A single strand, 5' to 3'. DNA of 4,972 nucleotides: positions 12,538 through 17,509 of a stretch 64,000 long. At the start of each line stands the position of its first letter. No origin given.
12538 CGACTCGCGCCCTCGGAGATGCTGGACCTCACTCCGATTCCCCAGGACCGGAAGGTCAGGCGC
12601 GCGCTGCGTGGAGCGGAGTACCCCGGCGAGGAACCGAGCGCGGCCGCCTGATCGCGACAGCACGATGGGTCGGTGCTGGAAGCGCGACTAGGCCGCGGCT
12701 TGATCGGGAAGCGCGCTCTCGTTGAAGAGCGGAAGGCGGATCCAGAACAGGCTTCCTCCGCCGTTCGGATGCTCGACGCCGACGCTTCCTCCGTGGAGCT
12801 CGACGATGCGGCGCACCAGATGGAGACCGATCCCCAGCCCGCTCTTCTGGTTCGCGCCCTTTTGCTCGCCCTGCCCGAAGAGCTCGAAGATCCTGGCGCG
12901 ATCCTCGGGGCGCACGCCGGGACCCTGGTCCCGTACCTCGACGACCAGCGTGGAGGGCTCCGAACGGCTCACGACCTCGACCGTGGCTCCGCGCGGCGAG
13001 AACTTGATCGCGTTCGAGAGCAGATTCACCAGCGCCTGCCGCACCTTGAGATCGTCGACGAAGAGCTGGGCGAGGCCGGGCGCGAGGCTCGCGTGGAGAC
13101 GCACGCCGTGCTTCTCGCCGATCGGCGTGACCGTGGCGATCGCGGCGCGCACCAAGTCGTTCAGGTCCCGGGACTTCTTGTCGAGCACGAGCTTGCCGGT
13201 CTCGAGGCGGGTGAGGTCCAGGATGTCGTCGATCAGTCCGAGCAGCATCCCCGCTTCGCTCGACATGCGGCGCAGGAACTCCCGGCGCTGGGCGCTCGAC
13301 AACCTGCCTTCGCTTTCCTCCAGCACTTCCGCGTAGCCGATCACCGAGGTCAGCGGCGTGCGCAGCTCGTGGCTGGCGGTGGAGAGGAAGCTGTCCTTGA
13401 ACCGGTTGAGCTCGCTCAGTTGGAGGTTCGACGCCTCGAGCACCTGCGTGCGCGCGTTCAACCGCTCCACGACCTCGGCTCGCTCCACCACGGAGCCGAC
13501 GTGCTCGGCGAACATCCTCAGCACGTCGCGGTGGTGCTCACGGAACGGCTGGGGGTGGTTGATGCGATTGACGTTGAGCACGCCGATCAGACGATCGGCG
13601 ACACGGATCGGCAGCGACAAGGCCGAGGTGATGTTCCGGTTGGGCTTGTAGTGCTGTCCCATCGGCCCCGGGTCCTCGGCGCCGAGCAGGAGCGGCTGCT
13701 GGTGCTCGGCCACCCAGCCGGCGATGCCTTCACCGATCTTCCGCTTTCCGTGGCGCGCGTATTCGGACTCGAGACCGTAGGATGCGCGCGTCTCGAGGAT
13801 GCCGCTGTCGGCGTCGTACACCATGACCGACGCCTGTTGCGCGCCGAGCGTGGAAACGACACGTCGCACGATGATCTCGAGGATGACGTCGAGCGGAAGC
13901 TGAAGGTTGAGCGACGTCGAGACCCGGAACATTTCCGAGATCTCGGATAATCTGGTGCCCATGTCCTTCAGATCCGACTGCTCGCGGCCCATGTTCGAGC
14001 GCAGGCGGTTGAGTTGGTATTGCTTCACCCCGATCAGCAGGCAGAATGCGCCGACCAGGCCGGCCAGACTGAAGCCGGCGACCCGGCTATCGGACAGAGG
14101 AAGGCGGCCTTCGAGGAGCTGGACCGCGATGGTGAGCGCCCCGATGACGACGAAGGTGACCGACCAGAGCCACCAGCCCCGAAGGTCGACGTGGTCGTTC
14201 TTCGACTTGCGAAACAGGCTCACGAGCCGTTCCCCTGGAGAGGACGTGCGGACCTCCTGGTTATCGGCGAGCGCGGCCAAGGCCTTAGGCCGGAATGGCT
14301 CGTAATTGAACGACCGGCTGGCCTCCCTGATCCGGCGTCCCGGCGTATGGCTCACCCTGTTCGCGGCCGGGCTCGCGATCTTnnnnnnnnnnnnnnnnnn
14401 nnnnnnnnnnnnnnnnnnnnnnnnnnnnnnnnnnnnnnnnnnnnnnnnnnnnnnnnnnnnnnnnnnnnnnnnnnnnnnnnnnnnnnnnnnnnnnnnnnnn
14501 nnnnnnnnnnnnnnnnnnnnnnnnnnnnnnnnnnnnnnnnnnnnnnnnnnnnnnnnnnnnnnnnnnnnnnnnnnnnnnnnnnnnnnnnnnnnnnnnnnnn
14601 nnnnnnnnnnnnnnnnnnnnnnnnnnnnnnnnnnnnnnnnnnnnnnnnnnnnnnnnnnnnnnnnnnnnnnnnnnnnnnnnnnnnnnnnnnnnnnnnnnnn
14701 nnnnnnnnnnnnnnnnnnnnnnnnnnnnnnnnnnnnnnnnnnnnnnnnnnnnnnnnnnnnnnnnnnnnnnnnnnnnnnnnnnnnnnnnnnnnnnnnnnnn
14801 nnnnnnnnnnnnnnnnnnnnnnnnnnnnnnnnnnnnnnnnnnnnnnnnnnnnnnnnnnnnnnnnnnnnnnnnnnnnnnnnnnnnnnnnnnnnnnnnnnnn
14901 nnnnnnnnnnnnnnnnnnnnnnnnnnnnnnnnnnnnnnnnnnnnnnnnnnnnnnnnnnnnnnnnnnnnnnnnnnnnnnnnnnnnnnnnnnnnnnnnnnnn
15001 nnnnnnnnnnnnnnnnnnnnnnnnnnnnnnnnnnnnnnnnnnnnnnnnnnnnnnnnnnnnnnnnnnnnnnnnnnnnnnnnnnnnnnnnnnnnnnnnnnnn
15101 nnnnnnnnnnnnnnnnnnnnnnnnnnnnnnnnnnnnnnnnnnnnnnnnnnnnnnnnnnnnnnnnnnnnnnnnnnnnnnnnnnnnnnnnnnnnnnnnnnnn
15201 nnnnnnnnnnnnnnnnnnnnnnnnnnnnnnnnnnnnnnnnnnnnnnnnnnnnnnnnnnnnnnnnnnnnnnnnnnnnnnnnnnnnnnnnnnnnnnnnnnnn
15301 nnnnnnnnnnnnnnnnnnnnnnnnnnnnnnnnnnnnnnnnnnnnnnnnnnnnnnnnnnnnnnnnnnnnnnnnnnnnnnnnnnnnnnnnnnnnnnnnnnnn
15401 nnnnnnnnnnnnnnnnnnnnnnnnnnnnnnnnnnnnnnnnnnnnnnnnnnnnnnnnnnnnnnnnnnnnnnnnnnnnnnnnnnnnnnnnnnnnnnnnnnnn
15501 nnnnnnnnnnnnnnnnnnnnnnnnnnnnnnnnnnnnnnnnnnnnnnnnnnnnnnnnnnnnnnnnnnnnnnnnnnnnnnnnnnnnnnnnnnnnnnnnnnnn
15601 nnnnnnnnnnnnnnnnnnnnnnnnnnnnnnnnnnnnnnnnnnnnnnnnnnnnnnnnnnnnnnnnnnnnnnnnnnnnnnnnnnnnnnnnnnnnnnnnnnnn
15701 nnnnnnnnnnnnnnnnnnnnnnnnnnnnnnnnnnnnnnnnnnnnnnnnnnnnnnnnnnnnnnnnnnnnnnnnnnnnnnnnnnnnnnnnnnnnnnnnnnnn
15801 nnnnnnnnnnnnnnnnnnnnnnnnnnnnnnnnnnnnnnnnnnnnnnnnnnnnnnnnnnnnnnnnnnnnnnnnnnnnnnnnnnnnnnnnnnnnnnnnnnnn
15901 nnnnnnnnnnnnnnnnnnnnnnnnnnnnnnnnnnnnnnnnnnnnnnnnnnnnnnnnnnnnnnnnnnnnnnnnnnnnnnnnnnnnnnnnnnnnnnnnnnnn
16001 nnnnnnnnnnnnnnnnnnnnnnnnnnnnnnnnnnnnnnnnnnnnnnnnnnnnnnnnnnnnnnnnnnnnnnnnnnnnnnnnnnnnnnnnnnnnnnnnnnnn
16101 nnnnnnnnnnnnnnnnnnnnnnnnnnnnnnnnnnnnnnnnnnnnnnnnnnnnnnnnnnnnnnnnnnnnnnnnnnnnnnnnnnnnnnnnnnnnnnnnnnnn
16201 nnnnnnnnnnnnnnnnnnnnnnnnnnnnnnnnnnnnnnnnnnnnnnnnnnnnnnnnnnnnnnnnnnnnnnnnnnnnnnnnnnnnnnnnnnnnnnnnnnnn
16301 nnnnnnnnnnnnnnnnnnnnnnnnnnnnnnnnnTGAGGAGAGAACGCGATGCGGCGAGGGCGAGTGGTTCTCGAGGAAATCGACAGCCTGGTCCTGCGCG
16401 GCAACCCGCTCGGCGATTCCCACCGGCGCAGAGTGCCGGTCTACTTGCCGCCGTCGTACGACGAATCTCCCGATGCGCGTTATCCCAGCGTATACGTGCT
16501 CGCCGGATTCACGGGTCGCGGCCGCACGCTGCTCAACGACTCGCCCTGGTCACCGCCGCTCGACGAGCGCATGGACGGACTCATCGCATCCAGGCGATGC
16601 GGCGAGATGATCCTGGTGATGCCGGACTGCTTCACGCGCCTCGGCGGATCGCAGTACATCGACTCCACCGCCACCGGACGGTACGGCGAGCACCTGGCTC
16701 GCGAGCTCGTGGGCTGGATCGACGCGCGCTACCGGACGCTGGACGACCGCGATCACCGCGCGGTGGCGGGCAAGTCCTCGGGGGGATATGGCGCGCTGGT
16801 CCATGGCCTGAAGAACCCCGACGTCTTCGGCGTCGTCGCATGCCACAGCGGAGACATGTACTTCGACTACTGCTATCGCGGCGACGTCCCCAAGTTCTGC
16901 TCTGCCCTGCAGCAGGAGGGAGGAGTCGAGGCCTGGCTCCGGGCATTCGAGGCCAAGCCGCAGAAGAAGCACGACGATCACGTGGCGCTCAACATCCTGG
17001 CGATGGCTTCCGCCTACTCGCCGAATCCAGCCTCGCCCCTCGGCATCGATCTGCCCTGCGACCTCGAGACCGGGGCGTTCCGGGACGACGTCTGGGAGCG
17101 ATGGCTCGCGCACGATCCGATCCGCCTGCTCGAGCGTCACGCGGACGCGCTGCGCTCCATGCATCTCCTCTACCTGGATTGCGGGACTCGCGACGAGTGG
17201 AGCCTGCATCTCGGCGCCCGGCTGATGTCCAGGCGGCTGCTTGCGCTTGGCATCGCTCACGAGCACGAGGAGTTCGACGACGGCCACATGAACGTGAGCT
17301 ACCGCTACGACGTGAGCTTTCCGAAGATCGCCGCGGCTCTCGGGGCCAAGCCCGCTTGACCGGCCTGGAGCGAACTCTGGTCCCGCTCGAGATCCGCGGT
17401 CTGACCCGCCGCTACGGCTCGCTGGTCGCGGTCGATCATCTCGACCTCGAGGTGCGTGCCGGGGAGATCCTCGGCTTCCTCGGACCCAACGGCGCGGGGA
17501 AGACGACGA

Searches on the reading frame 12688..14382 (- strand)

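Call 68: search_protein_families(library=pfam, max_evalue=0.00001, proteins=[window:12688-14382:-])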
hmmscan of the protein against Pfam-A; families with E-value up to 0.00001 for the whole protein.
window:12688-14382:- (564 aa): 6 families
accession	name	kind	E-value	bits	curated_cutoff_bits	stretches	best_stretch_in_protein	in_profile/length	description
PF02518.31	HATPase_c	-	3.4e-25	89.1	26.4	1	443-552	2-109/111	Histidine kinase-, DNA gyrase B-, and HSP90-like ATPase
PF00512.31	HisKA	-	5.3e-19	68.5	26.9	1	329-396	2-66/66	His Kinase A (phospho-acceptor) domain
PF13185.12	GAF_2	-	2.4e-18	67.1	28.6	1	162-300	2-136/136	GAF domain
PF01590.32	GAF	-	1e-17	65.3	22.4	1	164-297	2-131/133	GAF domain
PF13492.12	GAF_3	-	5.4e-12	46.7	27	1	164-301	2-129/129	GAF domain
PF13581.12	HATPase_c_2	-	9e-06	26.2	27.4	0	446-528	31-110/127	Histidine kinase-like ATPase domain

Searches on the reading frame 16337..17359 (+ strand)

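Call 68: search_protein_families(library=pfam, max_evalue=0.00001, proteins=[window:16337-17359:+])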
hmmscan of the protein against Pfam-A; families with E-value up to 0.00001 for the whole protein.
window:16337-17359:+ (340 aa): 1 family
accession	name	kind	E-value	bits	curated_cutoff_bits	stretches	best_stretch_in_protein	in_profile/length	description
PF00756.26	Esterase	-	7.6e-22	78.7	22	1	30-287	7-195/251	Putative esterase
